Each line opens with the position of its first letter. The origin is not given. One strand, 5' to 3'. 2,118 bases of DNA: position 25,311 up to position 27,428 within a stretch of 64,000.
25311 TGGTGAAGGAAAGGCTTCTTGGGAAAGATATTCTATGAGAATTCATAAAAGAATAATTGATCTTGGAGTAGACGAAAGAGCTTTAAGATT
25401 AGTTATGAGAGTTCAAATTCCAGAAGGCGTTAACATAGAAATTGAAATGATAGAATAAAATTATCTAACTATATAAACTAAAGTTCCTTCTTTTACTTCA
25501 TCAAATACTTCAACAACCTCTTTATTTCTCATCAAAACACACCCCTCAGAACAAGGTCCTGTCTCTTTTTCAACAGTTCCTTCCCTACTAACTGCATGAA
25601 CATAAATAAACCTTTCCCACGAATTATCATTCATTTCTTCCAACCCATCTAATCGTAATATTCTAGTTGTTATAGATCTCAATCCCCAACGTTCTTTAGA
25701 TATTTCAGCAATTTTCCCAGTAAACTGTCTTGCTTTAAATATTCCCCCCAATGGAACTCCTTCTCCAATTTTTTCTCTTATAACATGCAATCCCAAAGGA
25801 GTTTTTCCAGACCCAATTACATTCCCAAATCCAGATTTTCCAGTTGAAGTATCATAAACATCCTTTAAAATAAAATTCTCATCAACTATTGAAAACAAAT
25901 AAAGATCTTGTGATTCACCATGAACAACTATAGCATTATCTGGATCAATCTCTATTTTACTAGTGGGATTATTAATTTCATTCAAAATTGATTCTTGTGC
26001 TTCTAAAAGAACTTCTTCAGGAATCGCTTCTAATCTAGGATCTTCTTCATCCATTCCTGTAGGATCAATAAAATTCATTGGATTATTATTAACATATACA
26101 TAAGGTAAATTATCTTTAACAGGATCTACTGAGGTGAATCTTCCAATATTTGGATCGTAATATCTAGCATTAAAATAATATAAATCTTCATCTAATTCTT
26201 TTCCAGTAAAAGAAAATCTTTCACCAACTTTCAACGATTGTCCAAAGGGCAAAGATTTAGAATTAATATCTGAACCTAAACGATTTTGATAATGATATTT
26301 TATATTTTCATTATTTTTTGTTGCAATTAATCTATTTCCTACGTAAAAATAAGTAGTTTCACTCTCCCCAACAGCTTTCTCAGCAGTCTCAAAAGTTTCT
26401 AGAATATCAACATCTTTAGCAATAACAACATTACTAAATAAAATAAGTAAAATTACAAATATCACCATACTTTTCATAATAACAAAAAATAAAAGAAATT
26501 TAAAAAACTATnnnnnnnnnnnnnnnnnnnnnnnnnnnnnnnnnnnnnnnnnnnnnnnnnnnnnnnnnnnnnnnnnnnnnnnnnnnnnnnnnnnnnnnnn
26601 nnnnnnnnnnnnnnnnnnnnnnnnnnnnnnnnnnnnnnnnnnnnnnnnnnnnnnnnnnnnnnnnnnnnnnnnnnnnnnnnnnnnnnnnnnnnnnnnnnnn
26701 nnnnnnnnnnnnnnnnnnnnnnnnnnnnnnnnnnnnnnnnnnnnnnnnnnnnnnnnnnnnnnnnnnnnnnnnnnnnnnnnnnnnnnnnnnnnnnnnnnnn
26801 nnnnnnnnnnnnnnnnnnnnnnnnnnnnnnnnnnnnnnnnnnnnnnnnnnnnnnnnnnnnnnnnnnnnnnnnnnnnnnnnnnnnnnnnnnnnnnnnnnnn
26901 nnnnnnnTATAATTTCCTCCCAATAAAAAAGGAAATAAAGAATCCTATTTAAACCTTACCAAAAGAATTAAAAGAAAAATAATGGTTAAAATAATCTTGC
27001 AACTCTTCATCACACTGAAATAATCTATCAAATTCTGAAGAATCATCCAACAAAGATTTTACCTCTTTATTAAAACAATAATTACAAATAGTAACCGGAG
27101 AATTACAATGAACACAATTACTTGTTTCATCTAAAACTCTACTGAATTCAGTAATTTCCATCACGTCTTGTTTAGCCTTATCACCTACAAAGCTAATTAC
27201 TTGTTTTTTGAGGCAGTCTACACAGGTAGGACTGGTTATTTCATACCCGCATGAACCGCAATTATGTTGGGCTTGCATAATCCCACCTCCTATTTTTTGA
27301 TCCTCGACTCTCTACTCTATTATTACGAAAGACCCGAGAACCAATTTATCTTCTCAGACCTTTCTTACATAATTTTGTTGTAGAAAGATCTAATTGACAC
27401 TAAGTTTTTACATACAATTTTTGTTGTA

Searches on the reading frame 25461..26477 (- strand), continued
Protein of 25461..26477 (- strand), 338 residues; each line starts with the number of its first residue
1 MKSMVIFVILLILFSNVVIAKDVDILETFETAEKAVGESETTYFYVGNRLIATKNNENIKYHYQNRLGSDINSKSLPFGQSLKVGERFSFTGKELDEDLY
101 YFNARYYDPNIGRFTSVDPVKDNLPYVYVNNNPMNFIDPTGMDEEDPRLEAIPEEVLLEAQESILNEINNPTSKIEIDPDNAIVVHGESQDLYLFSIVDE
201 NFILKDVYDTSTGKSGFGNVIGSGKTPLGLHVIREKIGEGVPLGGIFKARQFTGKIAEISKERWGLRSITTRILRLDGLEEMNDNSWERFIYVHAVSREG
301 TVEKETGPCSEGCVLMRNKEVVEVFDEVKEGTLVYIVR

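Call 66: search_protein_families(library=ncbifam, alignment_id=A2, max_evalue=0.01)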
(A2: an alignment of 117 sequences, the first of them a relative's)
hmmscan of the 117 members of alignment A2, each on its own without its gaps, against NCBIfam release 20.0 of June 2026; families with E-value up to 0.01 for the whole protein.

A. member 1, P0001 (338 aa): 3 families
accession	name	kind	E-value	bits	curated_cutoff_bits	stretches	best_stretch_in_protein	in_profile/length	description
NF040925.1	LD_carbox_ElsL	exception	3.4e-25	88.7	270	1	204-336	22-158/164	cell wall-recycling L,D-carboxypeptidase ElsL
TIGR03696.1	Rhs_assc_core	domain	1.1e-19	70.7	32.5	1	77-142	3-76/76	RHS repeat-associated core domain-containing protein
NF041261.1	RHS_core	equivalog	0.0015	16.4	2000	1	85-142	1200-1261/1261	RHS element core protein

B. families by the number of members that match (of 117 scanned): 17 families
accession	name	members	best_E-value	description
TIGR03696.1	Rhs_assc_core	117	1.9e-21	RHS repeat-associated core domain-containing protein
NF041261.1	RHS_core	31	6e-06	RHS element core protein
NF005176.1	PRK06655.1-1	5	9.6e-08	flagellar hook assembly protein FlgD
TIGR04183.1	Por_Secre_tail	5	1.5e-07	T9SS type A sorting domain-containing protein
NF033707.1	T9SS_sortase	5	5.8e-07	type IX secretion system sortase PorU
NF052323.1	T9SSA_dep_M6i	5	1.8e-06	T9SS-dependent M6-like inactivated metalloprotease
NF052228.1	T9SS_PorZ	4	8.3e-07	type IX secretion system anionic LPS delivery protein PorZ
NF009277.0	PRK12634.1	4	0.0015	flagellar basal body rod modification protein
NF009452.0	PRK12812.1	3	3.8e-07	flagellar basal body rod modification protein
NF009276.0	PRK12633.1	3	4.9e-07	flagellar basal body rod modification protein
NF004496.1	PRK05842.1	3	2.5e-05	flagellar hook assembly protein FlgD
TIGR02594.1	TIGR02594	2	5.8e-09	TIGR02594 family protein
NF040925.1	LD_carbox_ElsL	1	3.4e-25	cell wall-recycling L,D-carboxypeptidase ElsL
NF009453.0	PRK12813.1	1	0.00067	flagellar basal body rod modification protein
NF035925.1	Geo26A_fam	1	0.0013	geobacillin-26 family protein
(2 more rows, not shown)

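Call 67: search_protein_families(library=pfam, alignment_id=A2, max_evalue=0.1)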
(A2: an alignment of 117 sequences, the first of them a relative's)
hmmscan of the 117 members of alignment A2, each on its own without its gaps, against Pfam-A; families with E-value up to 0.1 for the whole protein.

A. member 1, P0001 (338 aa): 2 families
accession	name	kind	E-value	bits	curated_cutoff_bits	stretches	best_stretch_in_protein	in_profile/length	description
PF03734.19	YkuD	-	5.2e-11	43.7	23.4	1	182-336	3-146/146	L,D-transpeptidase catalytic domain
PF13645.11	YkuD_2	-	8e-08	32.3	27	1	273-336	101-168/169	L,D-transpeptidase catalytic domain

B. families by the number of members that match (of 117 scanned): 21 families
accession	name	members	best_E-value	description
PF13860.13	FlgD_ig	5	3.1e-09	FlgD Ig-like domain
PF18962.6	Por_Secre_tail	5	2.9e-05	Secretion system C-terminal sorting domain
PF14449.11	PT-TG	3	1.3e-06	Pre-toxin TG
PF03734.19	YkuD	1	5.2e-11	L,D-transpeptidase catalytic domain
PF13645.11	YkuD_2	1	8e-08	L,D-transpeptidase catalytic domain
PF16138.10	DUF4846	1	1.6e-06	Domain of unknown function (4846)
PF07519.17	Tannase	1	0.00026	Tannase and feruloyl esterase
PF03672.18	UPF0154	1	0.00054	Uncharacterised protein family (UPF0154)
PF11414.13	Suppressor_APC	1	0.0081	Adenomatous polyposis coli tumour suppressor protein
PF19508.4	DUF6042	1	0.0084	Family of unknown function (DUF6042)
PF14684.11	Tricorn_C1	1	0.019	Tricorn protease C1 domain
PF13699.11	eCIS_core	1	0.022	eCIS core domain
PF11713.13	Peptidase_C80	1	0.041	Peptidase C80 family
PF14891.12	Peptidase_M91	1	0.052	Effector protein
PF17998.7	AgI_II_C2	1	0.054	Cell surface antigen I/II C2 terminal domain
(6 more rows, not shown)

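Call 75: find_encoding_contigs(protein=P0072, flank=4000, max_places=2)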
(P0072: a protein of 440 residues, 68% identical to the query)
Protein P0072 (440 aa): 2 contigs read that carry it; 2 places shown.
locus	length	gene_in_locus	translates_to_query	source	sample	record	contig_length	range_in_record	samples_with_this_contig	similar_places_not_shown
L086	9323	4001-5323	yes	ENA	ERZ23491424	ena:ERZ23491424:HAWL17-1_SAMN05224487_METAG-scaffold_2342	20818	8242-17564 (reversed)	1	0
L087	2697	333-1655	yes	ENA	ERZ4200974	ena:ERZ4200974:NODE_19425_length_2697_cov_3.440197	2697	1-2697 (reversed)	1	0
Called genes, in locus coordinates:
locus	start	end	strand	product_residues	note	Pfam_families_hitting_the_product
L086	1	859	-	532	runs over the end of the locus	PF03483:B3_4, PF03484:B5, PF17759:tRNA_synthFbeta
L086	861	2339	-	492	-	PF10771:DUF2582 (faint), PF24409:wHTH-PRTase_assc (faint), PF01409:tRNA-synt_2d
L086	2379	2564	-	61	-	-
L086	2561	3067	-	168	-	-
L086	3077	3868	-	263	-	PF01978:TrmB, PF11495:TrmB_EBD_N (weak)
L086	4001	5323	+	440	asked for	-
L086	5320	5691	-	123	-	-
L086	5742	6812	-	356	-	PF00579:tRNA-synt_1b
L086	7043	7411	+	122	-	-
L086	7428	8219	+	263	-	PF06550:SPP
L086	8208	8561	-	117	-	-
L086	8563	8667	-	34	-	-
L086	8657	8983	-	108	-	-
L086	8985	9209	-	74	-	-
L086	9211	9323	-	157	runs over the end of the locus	-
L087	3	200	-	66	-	?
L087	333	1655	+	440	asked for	-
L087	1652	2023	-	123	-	-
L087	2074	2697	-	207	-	?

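Call 76: find_encoding_contigs(protein=P0115, flank=4000, max_places=2)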
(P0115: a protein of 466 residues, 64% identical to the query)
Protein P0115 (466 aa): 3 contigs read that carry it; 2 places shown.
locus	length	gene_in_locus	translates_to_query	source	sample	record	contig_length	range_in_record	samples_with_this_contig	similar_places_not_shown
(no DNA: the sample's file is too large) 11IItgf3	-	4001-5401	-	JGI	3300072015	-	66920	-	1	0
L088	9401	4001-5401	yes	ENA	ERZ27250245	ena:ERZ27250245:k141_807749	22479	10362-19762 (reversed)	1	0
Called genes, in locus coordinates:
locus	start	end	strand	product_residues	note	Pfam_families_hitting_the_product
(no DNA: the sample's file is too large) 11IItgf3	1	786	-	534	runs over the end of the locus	PF03483:B3_4, PF03484:B5, PF17759:tRNA_synthFbeta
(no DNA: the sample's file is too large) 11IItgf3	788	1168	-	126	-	-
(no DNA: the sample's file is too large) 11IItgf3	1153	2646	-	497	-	PF01409:tRNA-synt_2d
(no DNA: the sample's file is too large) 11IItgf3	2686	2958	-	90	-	-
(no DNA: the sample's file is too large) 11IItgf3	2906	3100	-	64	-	-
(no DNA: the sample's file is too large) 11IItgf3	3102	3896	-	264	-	PF01978:TrmB, PF11495:TrmB_EBD_N (weak)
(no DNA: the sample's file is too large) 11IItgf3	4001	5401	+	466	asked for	-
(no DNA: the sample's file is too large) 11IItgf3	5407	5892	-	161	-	-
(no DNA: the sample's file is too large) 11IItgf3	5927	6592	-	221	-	-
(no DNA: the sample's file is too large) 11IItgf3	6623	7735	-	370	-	PF00579:tRNA-synt_1b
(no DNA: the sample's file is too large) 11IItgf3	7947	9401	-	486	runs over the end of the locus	PF01336:tRNA_anti-codon, PF00152:tRNA-synt_2, PF01409:tRNA-synt_2d (faint)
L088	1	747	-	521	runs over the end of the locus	PF03483:B3_4, PF03484:B5, PF17759:tRNA_synthFbeta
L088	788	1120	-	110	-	-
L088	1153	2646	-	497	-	PF01409:tRNA-synt_2d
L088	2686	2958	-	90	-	-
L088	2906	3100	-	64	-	-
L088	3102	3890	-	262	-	PF01978:TrmB, PF11495:TrmB_EBD_N (weak)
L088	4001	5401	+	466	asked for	-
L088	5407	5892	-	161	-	-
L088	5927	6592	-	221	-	-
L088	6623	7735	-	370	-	PF00579:tRNA-synt_1b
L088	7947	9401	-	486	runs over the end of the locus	PF01336:tRNA_anti-codon, PF00152:tRNA-synt_2, PF01409:tRNA-synt_2d (faint)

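Call 96: search_protein_families(library=pfam, proteins=[L006:6001-7095:+, L004:5956-7089:+, L005:5491-6612:+, L005:2048-3247:+], max_evalue=0.01)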
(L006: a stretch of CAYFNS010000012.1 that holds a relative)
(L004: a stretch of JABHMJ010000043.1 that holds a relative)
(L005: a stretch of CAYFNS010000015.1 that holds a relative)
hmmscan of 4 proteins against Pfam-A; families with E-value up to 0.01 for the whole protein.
L006:6001-7095:+ (364 aa): 0 families

L004:5956-7089:+ (377 aa): 1 family
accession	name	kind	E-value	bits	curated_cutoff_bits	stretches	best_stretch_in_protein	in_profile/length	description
PF07182.16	DUF1402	-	0.0027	17.3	27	0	137-196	36-93/300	Protein of unknown function (DUF1402)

L005:5491-6612:+ (373 aa): 0 families

L005:2048-3247:+ (399 aa): 0 families

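Call 99: search_protein_families(library=pfam, proteins=[L032:2-3871:+, L011:1-2364:+, L032:3878-5101:+, L032:5674-7263:+, L011:3898-4986:+, L011:6001-7218:+], max_evalue=0.01)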
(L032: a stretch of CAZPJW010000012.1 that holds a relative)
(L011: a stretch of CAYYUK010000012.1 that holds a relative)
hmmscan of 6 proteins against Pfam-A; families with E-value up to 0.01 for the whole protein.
L032:2-3871:+ (1290 aa): 2 families
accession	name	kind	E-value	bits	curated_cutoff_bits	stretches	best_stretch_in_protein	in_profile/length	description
PF05593.20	RHS_repeat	-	4e-27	94.5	22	2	522-551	8-37/38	RHS Repeat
PF20041.5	DUF6443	-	0.0036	17.9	27.8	0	589-641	23-78/137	Domain of unknown function (DUF6443)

L011:1-2364:+ (788 aa): 2 families
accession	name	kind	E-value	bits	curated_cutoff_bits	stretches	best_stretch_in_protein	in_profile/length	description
PF05593.20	RHS_repeat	-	1.9e-18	66.8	22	2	612-644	1-33/38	RHS Repeat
PF11617.13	Cu-binding_MopE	-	1.7e-07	31.8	27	2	60-85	1-26/30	Putative metal-binding motif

L032:3878-5101:+ (407 aa): 0 families

L032:5674-7263:+ (529 aa): 0 families

L011:3898-4986:+ (362 aa): 0 families

L011:6001-7218:+ (405 aa): 0 families

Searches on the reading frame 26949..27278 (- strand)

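Call 3: search_protein_families(library=pfam, proteins=[window:26949-27278:-], max_evalue=1)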
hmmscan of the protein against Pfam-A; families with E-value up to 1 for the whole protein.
window:26949-27278:- (109 aa): 7 families
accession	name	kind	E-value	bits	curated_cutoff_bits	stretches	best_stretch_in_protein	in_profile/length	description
PF14260.11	zf-C4pol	-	0.017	15.8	28.9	1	7-56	1-57/70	C4-type zinc-finger of DNA polymerase delta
PF07898.18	DUF1676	-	0.054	14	24.3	1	19-74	7-52/170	Protein of unknown function (DUF1676)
PF12773.13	DZR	-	0.081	13.5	27.3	1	4-24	12-32/45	Double zinc ribbon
PF04882.17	Peroxin-3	-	0.094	12.3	27.6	1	33-80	338-386/458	Peroxin-3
PF23895.1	Phage_zn_bind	-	0.13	12.8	27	0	51-91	8-44/69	Phage zinc binding domain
PF20893.2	DUF6845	-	0.45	11.1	27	1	67-104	67-102/149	Domain of unknown function (DUF6845)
PF02207.25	zf-UBR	-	0.46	11.1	25.2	0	53-72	13-34/69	Putative zinc finger in N-recognin (UBR box)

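Call 4: search_protein_families(library=ncbifam, proteins=[window:26949-27278:-], max_evalue=1)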
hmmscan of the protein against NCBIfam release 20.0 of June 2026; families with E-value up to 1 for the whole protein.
window:26949-27278:- (109 aa): 0 families
